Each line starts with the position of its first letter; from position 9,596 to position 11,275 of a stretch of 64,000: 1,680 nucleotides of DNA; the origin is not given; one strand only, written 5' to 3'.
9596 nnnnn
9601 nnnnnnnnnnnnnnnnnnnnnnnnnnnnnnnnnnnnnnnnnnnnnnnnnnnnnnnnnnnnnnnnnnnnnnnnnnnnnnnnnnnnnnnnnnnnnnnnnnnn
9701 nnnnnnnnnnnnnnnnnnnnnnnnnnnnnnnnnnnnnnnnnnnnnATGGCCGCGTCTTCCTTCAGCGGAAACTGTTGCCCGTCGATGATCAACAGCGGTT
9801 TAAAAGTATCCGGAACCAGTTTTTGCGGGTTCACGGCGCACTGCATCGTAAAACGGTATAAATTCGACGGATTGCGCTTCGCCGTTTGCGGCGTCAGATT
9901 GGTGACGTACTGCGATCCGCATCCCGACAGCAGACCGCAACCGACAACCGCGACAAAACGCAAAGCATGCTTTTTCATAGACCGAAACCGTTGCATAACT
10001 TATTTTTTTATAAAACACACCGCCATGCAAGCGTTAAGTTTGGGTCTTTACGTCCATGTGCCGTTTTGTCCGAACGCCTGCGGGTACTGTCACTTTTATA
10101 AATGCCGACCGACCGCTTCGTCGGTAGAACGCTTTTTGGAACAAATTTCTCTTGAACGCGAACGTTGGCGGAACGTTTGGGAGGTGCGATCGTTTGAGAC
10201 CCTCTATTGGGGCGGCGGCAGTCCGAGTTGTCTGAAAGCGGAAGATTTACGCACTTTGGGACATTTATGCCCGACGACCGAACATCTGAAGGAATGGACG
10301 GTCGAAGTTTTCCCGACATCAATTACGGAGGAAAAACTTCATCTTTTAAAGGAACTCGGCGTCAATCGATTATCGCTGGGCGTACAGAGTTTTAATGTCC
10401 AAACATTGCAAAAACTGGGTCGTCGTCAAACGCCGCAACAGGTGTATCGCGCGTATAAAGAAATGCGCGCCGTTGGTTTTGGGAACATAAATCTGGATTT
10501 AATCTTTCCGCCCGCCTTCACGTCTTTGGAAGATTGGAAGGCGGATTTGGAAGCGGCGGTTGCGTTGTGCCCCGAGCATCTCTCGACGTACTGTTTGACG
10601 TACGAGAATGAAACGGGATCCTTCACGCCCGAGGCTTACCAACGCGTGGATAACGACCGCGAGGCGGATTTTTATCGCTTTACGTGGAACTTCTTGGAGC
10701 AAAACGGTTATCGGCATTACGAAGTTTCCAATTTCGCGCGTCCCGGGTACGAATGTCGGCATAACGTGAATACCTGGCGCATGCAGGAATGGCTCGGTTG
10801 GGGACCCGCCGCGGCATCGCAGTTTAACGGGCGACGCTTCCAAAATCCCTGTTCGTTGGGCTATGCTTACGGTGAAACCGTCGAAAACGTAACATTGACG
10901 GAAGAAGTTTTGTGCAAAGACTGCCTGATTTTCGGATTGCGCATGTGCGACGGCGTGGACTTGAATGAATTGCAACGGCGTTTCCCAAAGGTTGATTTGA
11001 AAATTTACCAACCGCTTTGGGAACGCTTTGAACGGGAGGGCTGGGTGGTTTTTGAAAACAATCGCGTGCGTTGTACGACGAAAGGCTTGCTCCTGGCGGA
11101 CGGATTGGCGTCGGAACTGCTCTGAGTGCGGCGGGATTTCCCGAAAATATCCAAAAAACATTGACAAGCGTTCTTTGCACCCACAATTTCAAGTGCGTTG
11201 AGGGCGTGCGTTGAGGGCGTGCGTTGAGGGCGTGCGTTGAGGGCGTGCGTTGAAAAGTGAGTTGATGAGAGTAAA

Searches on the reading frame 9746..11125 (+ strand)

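Call 96: search_protein_families(library=pfam, proteins=[window:9746-11125:+], max_evalue=0.00001)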
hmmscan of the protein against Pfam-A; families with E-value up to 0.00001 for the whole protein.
window:9746-11125:+ (459 aa): 2 families
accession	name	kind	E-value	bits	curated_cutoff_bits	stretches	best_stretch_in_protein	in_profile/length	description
PF04055.27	Radical_SAM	-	3.9e-20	73.1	29.5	1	102-254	1-149/166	Radical SAM superfamily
PF06969.22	HemN_C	-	1.6e-10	41.3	24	1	385-450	2-67/67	HemN C-terminal domain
